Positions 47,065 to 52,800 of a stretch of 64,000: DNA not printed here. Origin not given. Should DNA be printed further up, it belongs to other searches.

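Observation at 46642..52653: Tandem-fused double UvrA (1812 aa, four ABC ATPase modules) immediately preceded by a NUDIX hydrolase gene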

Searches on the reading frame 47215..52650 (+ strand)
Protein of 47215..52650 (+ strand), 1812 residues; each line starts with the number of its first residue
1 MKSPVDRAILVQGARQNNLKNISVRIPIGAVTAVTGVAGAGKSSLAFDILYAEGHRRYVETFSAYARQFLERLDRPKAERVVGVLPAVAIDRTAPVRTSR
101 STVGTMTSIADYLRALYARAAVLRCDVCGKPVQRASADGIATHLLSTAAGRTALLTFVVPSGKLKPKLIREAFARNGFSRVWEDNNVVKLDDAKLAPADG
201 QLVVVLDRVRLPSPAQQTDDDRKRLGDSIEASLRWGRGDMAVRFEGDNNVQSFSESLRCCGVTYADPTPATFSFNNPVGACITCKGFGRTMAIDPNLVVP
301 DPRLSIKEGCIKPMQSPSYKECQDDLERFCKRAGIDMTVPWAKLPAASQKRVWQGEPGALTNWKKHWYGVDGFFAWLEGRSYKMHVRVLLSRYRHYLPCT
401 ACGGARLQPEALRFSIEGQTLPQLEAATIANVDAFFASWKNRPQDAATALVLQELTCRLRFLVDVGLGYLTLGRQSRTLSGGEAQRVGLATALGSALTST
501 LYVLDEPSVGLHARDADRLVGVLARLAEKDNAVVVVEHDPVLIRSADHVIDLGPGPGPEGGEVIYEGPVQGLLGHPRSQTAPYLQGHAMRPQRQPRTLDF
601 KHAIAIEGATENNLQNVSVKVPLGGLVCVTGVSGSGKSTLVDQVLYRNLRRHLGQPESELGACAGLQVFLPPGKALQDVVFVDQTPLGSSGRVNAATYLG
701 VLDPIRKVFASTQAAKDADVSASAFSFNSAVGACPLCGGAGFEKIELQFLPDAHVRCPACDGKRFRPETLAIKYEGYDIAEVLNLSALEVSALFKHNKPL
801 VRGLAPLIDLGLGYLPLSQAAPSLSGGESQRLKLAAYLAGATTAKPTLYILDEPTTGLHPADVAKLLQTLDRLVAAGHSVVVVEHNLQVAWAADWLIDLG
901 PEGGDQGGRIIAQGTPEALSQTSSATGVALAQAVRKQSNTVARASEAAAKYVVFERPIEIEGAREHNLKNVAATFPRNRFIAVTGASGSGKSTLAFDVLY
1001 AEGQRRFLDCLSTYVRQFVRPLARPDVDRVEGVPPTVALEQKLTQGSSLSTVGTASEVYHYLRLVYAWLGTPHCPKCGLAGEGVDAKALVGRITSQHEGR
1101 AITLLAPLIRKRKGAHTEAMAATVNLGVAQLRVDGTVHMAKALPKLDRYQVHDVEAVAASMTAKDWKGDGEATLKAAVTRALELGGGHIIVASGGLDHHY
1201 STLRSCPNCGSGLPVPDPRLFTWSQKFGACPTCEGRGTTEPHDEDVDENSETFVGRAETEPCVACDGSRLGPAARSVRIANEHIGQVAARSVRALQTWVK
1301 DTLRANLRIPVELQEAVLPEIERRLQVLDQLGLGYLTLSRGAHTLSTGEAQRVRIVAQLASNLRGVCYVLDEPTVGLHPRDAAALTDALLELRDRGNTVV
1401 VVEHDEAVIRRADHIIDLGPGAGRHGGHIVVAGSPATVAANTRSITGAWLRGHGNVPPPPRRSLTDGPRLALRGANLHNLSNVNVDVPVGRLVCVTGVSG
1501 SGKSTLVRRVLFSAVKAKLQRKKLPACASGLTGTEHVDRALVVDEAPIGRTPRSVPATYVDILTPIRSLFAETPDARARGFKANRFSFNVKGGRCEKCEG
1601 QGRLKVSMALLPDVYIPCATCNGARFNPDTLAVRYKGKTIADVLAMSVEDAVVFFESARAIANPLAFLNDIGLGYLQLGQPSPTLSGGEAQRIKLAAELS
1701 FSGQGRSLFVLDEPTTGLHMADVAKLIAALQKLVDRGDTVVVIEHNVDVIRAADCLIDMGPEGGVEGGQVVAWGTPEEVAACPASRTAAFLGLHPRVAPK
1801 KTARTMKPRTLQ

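Call 6: search_protein_families(library=pfam, proteins=[window:47215-52650:+], max_evalue=0.01)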
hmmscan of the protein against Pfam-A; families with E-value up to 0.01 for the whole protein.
window:47215-52650:+ (1812 aa): 44 families (the best 25 are shown)
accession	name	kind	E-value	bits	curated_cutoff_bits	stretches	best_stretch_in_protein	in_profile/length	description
PF00005.33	ABC_tran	-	3.5e-40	138.2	25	3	818-856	103-137/137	ABC transporter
PF17760.6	UvrA_inter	-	5.1e-25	87.9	23.3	2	1087-1192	4-106/109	UvrA interaction domain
PF13304.12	AAA_21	-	3.5e-20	73.7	27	2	485-543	243-303/304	AAA domain, putative AbiEii toxin, Type IV TA system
PF02463.25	SMC_N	-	7.3e-20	71.8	40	0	791-889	135-201/220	RecF/RecN/SMC N terminal domain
PF13555.12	AAA_29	-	1.1e-17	64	27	1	616-643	14-41/61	P-loop containing region of AAA domain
PF13191.12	AAA_16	-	2e-16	61.4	32.6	2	1490-1517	24-51/167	AAA ATPase domain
PF17755.6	UvrA_DNA-bind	-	9e-14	52.1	23.2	1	294-361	1-68/110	UvrA DNA-binding domain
PF20703.3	nSTAND1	-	2.6e-13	50.8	27.1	1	964-995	19-50/379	Novel STAND NTPase 1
PF05729.18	NACHT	-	7.8e-13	49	26.7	1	1491-1522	1-32/167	NACHT domain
PF13401.12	AAA_22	-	3e-12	47.4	27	0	1491-1516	6-31/130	AAA domain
PF13238.12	AAA_18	-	2.5e-10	41.3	29.4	0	627-644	1-18/128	AAA domain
PF25199.1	nSTAND_NTPase5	-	2.6e-10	40.7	34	0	1490-1517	41-68/145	Novel STAND NTPase 5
PF06745.19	ATPase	-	4.9e-10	39.6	26.6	0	974-1001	15-42/231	KaiC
PF03193.22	RsgA_GTPase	-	5.1e-10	39.9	30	0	606-646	89-128/174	RsgA GTPase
PF01443.25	Viral_helicase1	-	7.2e-10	39.5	21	0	1494-1513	2-21/228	Viral superfamily 1 RNA helicase core domain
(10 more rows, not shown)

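Call 7: search_protein_families(library=ncbifam, proteins=[window:47215-52650:+], max_evalue=0.01)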
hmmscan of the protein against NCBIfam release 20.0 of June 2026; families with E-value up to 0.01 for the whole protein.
window:47215-52650:+ (1812 aa): 239 families (the best 25 are shown)
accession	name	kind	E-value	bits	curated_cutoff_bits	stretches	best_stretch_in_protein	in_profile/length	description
NF001503.0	PRK00349.1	equivalog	0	1928.8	1147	3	7-934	4-941/943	excinuclease ABC subunit UvrA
TIGR00630.1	uvra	equivalog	0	1886.4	729.8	3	9-919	2-923/924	excinuclease ABC subunit UvrA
NF001885.0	PRK00635.1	equivalog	0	1152.3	3054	3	10-1017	7-1000/1809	excinuclease ABC subunit A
TIGR03608.1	L_ocin_972_ABC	subfamily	3.2e-71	239.1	254.85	4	1301-1418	91-206/206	putative bacteriocin export ABC transporter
TIGR02857.1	CydD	equivalog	5.4e-70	236.8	435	7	459-552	438-529/529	thiol reductant ABC exporter subunit CydD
NF040873.1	AztA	equivalog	6.9e-67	224.7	220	6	464-552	106-191/191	zinc ABC transporter ATP-binding protein AztA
TIGR04521.1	ECF_ATPase_2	equivalog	8.9e-66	221.8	330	7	1325-1443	125-237/279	energy-coupling factor transporter ATPase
TIGR04520.1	ECF_ATPase_1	equivalog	2.3e-61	207.6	315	7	1637-1780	92-224/269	energy-coupling factor transporter ATPase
NF010068.0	PRK13548.1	equivalog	3.5e-60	203.3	261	6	819-921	133-232/261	heme ABC transporter ATP-binding protein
TIGR02673.1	FtsE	equivalog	2.6e-59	200.5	264.85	6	1301-1414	94-205/214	cell division ATP-binding protein FtsE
TIGR03873.1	F420-0_ABC_ATP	hypoth_equivalog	4.6e-53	180.1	372.4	5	1683-1781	136-226/256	putative F420-0 ABC transporter ATP-binding protein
TIGR01166.1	cbiO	subfamily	4.1e-52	176.4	211.8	4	1327-1407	111-188/190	cobalt ABC transporter, ATP-binding protein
TIGR02868.1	CydC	equivalog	5.1e-52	177.2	329.05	7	471-540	464-530/530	thiol reductant ABC exporter subunit CydC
TIGR02315.1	ABC_phnC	equivalog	5.4e-51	173.4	266.1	6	456-553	124-220/243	phosphonate ABC transporter ATP-binding protein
TIGR01842.1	type_I_sec_PrtD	subfamily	6.1e-51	173.6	510.15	4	1677-1779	447-540/544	type I secretion system permease/ATPase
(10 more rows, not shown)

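Call 8: search_solved_structures(query=window:47215-52650:+, show_alignments=0)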
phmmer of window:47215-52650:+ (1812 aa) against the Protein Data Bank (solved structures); distinct sequences matched with E-value up to 0.001: 342 (the best 60 are shown).
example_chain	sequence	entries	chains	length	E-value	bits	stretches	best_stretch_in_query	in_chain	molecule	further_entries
9ga5_A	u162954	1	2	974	2e-253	847.4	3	1365-1792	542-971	UvrABC system protein A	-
2r6f_A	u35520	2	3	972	1.3e-250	838.1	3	1389-1791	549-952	Excinuclease ABC subunit A | Excinuclease ABC, A subunit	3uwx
3zqj_A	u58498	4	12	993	2.8e-247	827.1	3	1387-1792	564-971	UVRABC SYSTEM PROTEIN A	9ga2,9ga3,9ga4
9gxk_A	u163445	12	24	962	1.2e-246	825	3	1388-1791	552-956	UvrABC system protein A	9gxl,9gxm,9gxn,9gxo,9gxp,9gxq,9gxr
9gxw_A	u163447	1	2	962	7.9e-246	822.3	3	1388-1791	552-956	UvrABC system protein A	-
9gxu_A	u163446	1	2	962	7.9e-246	822.3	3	1388-1791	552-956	UvrABC system protein A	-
3pih_A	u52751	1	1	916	9e-246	822.1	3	1260-1791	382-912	UvrABC system protein A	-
3ux8_A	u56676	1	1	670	3.4e-211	707.5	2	1279-1791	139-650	Excinuclease ABC, A subunit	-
6n9l_A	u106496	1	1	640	2.8e-209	701.1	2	1313-1791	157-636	UvrABC system protein A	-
2vf7_A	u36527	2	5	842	1.5e-176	592.6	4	1536-1791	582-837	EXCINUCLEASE ABC, SUBUNIT A. | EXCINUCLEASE ABC SUBUNIT A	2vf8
7sh1_A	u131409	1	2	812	5.4e-136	458.2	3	678-934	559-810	Excinuclease ABC subunit UvrA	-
8woi_A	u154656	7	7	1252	2.1e-17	65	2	1655-1790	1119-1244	ABC transporter B family member 19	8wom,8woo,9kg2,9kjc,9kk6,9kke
8wp0_A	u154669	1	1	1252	1.3e-16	62.4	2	1655-1790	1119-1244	ABC transporter B family member 19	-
3j15_B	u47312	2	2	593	1.7e-14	55.3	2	472-555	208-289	ABC transporter ATP-binding protein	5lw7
3bk7_A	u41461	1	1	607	1.9e-14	55.2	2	472-555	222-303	ABC transporter ATP-binding protein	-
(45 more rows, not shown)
